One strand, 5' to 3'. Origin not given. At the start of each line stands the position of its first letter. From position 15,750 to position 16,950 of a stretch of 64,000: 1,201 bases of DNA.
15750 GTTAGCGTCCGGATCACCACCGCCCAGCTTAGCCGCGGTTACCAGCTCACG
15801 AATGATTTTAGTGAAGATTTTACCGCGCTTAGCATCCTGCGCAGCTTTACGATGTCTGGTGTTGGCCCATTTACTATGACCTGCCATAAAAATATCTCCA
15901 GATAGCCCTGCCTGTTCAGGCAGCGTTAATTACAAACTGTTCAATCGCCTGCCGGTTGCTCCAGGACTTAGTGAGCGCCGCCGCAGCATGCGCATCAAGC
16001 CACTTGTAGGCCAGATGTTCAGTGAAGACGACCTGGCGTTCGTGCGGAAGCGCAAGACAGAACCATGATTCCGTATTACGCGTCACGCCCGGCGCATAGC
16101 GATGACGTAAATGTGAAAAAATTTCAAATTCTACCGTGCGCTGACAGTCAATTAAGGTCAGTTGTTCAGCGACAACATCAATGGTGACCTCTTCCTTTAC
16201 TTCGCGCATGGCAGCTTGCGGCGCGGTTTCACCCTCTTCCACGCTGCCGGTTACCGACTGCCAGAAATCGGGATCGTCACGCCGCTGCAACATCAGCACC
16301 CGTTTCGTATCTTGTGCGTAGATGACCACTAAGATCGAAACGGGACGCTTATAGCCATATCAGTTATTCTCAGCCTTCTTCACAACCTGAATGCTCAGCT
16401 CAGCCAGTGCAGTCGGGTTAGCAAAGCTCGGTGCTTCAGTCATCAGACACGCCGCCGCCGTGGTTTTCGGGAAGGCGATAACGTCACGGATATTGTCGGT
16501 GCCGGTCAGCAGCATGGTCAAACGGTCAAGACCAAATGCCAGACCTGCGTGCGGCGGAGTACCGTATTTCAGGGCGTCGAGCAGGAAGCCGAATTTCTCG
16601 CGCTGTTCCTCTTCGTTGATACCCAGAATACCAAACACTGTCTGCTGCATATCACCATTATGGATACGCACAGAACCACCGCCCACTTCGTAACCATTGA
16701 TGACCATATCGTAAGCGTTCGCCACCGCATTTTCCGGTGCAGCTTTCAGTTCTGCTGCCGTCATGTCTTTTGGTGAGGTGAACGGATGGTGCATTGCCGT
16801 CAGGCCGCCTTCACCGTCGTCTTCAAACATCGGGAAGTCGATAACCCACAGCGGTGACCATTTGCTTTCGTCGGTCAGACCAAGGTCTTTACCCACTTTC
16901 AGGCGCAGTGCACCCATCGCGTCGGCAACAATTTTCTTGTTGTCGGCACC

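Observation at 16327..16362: aspS stop codon abuts nudB in-frame, leaving no canonical ATG start for nudB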

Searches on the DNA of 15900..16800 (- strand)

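Call 3: search_dna_similar(query=window:15900-16800:-, collection=ecoli_genomes, mode=near, max_rows=30, rows=spread)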
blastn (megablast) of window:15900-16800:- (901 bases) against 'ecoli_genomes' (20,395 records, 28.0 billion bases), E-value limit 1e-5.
Records with a match: 5425; places in all: 5427; records where one place covers at least 80% of the query: 5425.
Genomes with a match: 5425 of 5426; with a place that covers at least 80% of the query: 5425. Places per genome that has any: lowest 1, median 1, highest 2. On chromosomes: 5426 places; on plasmids: 1.
Best place of each record, by identity: >=99% 110; 95-99% 5295; 90-95% 20.
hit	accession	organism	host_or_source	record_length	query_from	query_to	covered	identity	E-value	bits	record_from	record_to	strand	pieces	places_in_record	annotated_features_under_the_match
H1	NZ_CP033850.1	Escherichia coli strain FDAARGOS_497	Homo sapiens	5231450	1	901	100%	99.9%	0e+0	1659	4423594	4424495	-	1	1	nudB: dihydroneopterin triphosphate diphosphatase | aspS: aspartate--tRNA ligase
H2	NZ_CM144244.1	Escherichia coli strain CB8671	Homo sapiens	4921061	1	901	100%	98.8%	0e+0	1604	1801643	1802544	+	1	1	nudB: dihydroneopterin triphosphate diphosphatase | aspS: aspartate--tRNA ligase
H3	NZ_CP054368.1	Escherichia coli strain SCU-115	Homo sapiens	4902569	1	901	100%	98.4%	0e+0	1587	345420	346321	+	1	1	nudB: dihydroneopterin triphosphate diphosphatase | aspS: aspartate--tRNA ligase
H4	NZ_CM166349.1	Escherichia coli strain CH4794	Homo sapiens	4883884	1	901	100%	98.4%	0e+0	1587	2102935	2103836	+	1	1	nudB: dihydroneopterin triphosphate diphosphatase | aspS: aspartate--tRNA ligase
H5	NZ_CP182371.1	Escherichia coli strain Br_112_kylling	-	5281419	1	901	100%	98.3%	0e+0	1584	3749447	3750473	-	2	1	nudB: dihydroneopterin triphosphate diphosphatase | aspS: aspartate--tRNA ligase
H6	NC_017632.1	Escherichia coli UM146 strain UM146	-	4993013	1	901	100%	98.2%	0e+0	1576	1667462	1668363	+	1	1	nudB: dihydroneopterin triphosphate diphosphatase | aspS: aspartate--tRNA ligase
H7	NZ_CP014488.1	Escherichia coli strain G749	Homo sapiens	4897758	4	901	100%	98.6%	0e+0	1587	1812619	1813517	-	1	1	nudB: dihydroneopterin triphosphate diphosphatase | aspS: aspartate--tRNA ligase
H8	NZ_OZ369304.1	Escherichia coli strain Esc29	not applicable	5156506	4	901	100%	98.6%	0e+0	1587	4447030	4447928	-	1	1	nudB: dihydroneopterin triphosphate diphosphatase | aspS: aspartate--tRNA ligase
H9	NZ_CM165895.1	Escherichia coli strain N32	Homo sapiens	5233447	1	901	100%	98.1%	0e+0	1570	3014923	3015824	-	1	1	nudB: dihydroneopterin triphosphate diphosphatase | aspS: aspartate--tRNA ligase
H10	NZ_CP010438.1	Escherichia coli K-12 strain K-12 MG1655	not applicable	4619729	1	901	100%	98.0%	0e+0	1567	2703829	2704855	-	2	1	nudB: dihydroneopterin triphosphate diphosphatase | aspS: aspartate--tRNA ligase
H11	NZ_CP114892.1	Escherichia coli strain CM5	laboratory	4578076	1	901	100%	98.0%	0e+0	1567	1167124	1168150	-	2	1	nudB: dihydroneopterin triphosphate diphosphatase | aspS: aspartate--tRNA ligase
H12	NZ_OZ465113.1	Escherichia coli str. K-12 substr. MG1655 strain K-12 ...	not applicable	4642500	1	901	100%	98.0%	0e+0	1567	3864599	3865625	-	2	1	nudB: dihydroneopterin triphosphate diphosphatase | aspS: aspartate--tRNA ligase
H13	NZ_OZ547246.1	Escherichia coli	Homo sapiens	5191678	1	901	100%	97.9%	0e+0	1559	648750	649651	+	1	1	nudB: dihydroneopterin triphosphate diphosphatase | aspS: aspartate--tRNA ligase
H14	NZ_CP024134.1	Escherichia coli strain 14EC017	clinical patient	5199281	1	901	100%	98.1%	0e+0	1567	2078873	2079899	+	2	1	nudB: dihydroneopterin triphosphate diphosphatase | aspS: aspartate--tRNA ligase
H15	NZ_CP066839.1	Escherichia coli strain Ec-RL2-1X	Gallus gallus domesticus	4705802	1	901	100%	98.1%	0e+0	1567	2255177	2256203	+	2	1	nudB: dihydroneopterin triphosphate diphosphatase | aspS: aspartate--tRNA ligase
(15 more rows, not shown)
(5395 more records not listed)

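Call 4: get_annotated_region(hit=H1, flank=300)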
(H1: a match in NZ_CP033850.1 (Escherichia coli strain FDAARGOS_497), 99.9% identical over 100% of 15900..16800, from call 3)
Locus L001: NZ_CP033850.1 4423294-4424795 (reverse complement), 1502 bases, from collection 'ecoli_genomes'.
description: Escherichia coli strain FDAARGOS_497 chromosome, complete genome
organism: Escherichia coli strain FDAARGOS_497 (NCBI taxid 562)
replicon: chromosome; assembly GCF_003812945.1
host: Homo sapiens; source: UCC isolate; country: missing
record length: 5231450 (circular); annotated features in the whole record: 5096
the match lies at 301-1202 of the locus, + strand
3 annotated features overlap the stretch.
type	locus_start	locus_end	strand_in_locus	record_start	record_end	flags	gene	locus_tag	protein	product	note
CDS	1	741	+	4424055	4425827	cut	aspS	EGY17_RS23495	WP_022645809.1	aspartate--tRNA ligase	-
CDS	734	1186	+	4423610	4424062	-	nudB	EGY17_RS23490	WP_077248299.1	dihydroneopterin triphosphate diphosphatase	-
CDS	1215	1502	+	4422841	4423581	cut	yebC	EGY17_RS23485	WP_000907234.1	YebC/PmpR family DNA-binding transcriptional regulator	-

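Call 5: get_annotated_region(hit=H10, flank=300)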
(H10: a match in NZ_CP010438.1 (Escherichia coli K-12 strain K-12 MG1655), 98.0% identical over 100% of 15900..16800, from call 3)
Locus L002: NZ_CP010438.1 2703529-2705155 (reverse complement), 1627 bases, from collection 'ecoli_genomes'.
description: Escherichia coli K-12 strain K-12 MG1655 chromosome, complete genome
organism: Escherichia coli K-12 strain K-12 MG1655 (NCBI taxid 83333)
replicon: chromosome; assembly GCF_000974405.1
host: -; source: not applicable; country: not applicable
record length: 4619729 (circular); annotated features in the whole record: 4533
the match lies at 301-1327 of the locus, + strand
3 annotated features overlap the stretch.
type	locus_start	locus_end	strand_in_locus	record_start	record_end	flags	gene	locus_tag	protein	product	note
CDS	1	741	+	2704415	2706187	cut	aspS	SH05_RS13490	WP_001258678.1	aspartate--tRNA ligase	-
CDS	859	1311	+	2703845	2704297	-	nudB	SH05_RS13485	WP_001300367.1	dihydroneopterin triphosphate diphosphatase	-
CDS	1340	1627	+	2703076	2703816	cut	yebC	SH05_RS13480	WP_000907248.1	YebC/PmpR family DNA-binding transcriptional regulator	-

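Call 6: get_annotated_region(hit=H6, flank=300)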
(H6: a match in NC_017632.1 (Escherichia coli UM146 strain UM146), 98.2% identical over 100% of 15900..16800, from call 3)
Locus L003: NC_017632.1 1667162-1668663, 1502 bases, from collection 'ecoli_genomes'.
description: Escherichia coli UM146, complete sequence
organism: Escherichia coli UM146 strain UM146 (NCBI taxid 869729)
replicon: chromosome; assembly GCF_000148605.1
host: -; source: -; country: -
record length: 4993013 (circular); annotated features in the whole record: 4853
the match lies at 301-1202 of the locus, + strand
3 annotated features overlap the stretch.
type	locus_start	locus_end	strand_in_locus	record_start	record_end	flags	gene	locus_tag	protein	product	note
CDS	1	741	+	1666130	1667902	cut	aspS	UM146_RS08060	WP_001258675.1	aspartate--tRNA ligase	-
CDS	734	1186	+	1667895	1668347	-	nudB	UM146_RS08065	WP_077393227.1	dihydroneopterin triphosphate diphosphatase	-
CDS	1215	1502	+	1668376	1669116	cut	yebC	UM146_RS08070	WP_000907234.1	YebC/PmpR family DNA-binding transcriptional regulator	-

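Call 8: search_dna_similar(query=window:16323-16383:-, collection=ecoli_genomes, mode=near, max_rows=25, rows=best)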
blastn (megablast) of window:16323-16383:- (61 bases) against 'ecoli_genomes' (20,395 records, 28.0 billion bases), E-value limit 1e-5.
Records with a match: 5249; places in all: 5251; records where one place covers at least 80% of the query: 1510.
Genomes with a match: 5249 of 5426; with a place that covers at least 80% of the query: 1510. Places per genome that has any: lowest 1, median 1, highest 2. On chromosomes: 5250 places; on plasmids: 1.
Best place of each record, by identity: >=99% 3740; 95-99% 1509.
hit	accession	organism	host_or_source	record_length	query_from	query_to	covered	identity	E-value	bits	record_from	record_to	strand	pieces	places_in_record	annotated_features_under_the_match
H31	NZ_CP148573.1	Escherichia coli strain Z1322HEC0006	Homo sapiens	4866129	1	61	100%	100.0%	2e-6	117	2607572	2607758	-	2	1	nudB: dihydroneopterin triphosphate diphosphatase | aspS: aspartate--tRNA ligase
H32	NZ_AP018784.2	Escherichia coli strain SK1144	-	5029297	1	61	100%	98.4%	2e-21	108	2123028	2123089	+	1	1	nudB: dihydroneopterin triphosphate diphosphatase | aspS: aspartate--tRNA ligase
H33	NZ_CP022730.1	Escherichia coli strain SA186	Homo sapiens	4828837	1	61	100%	98.4%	2e-21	108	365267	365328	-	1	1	nudB: dihydroneopterin triphosphate diphosphatase | aspS: aspartate--tRNA ligase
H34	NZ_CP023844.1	Escherichia coli strain 4/1-1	Homo sapiens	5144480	1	61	100%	98.4%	2e-21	108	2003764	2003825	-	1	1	nudB: dihydroneopterin triphosphate diphosphatase | aspS: aspartate--tRNA ligase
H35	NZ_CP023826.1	Escherichia coli strain 4/4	Homo sapiens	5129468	1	61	100%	98.4%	2e-21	108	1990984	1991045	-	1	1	nudB: dihydroneopterin triphosphate diphosphatase | aspS: aspartate--tRNA ligase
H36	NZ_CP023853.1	Escherichia coli strain 2/0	Homo sapiens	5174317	1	61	100%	98.4%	2e-21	108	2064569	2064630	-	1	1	nudB: dihydroneopterin triphosphate diphosphatase | aspS: aspartate--tRNA ligase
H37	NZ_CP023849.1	Escherichia coli strain 4/0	Homo sapiens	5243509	1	61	100%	98.4%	2e-21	108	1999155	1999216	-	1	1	nudB: dihydroneopterin triphosphate diphosphatase | aspS: aspartate--tRNA ligase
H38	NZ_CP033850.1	Escherichia coli strain FDAARGOS_497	Homo sapiens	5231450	1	61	100%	98.4%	2e-21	108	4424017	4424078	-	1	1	nudB: dihydroneopterin triphosphate diphosphatase | aspS: aspartate--tRNA ligase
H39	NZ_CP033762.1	Escherichia coli strain FDAARGOS_536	Homo sapiens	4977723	1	61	100%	98.4%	2e-21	108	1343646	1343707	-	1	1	nudB: dihydroneopterin triphosphate diphosphatase | aspS: aspartate--tRNA ligase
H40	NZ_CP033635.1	Escherichia coli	chicken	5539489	1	61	100%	98.4%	2e-21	108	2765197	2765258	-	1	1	nudB: dihydroneopterin triphosphate diphosphatase | aspS: aspartate--tRNA ligase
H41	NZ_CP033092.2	Escherichia coli DSM 30083 = JCM 1649 = ATCC 11775 strain ...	-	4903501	1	61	100%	98.4%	2e-21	108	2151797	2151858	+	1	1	nudB: dihydroneopterin triphosphate diphosphatase | aspS: aspartate--tRNA ligase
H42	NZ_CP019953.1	Escherichia coli M8 strain M8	Mus musculus C57Bl/6J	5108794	1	61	100%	98.4%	2e-21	108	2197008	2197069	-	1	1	nudB: dihydroneopterin triphosphate diphosphatase | aspS: aspartate--tRNA ligase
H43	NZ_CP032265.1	Escherichia coli strain AR_0089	missing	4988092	1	61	100%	98.4%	2e-21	108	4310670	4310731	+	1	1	nudB: dihydroneopterin triphosphate diphosphatase | aspS: aspartate--tRNA ligase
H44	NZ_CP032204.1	Escherichia coli strain AR_0013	missing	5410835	1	61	100%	98.4%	2e-21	108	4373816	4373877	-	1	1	nudB: dihydroneopterin triphosphate diphosphatase | aspS: aspartate--tRNA ligase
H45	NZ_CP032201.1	Escherichia coli strain AR_0086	missing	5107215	1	61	100%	98.4%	2e-21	108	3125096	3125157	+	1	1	nudB: dihydroneopterin triphosphate diphosphatase | aspS: aspartate--tRNA ligase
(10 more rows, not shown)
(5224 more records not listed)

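Call 49: search_dna_similar(query=L002:748-872:+, collection=ecoli_genomes, mode=distant, max_rows=5, rows=best, max_evalue=0.001)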
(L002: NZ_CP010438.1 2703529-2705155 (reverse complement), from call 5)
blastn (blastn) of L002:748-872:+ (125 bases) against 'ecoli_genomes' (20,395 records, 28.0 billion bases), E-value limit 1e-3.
Records with a match: 4734; places in all: 17887; records where one place covers at least 80% of the query: 4597.
Genomes with a match: 4733 of 5426; with a place that covers at least 80% of the query: 4597. Places per genome that has any: lowest 1, median 4, highest 6. On chromosomes: 17886 places; on plasmids: 1.
Best place of each record, by identity: >=99% 3338; 95-99% 415; 80-90% 688; 60-80% 293.
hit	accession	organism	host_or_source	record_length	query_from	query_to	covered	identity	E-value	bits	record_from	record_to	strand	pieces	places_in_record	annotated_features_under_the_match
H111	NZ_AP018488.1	Escherichia coli O157:H7 strain PV15-279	Homo sapiens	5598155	1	125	100%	100.0%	1e-56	226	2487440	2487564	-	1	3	nudB: dihydroneopterin triphosphate diphosphatase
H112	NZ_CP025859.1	Escherichia coli strain 504239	Homo sapiens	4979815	1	125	100%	100.0%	1e-56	226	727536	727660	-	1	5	nudB: dihydroneopterin triphosphate diphosphatase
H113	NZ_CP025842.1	Escherichia coli strain 720632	Homo sapiens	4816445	1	125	100%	100.0%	1e-56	226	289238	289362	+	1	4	nudB: dihydroneopterin triphosphate diphosphatase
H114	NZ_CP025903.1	Escherichia coli strain 300709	Homo sapiens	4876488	1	125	100%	100.0%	1e-56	226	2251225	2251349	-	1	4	nudB: dihydroneopterin triphosphate diphosphatase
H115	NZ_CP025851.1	Escherichia coli strain 510016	Homo sapiens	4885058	1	125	100%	100.0%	1e-56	226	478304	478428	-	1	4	nudB: dihydroneopterin triphosphate diphosphatase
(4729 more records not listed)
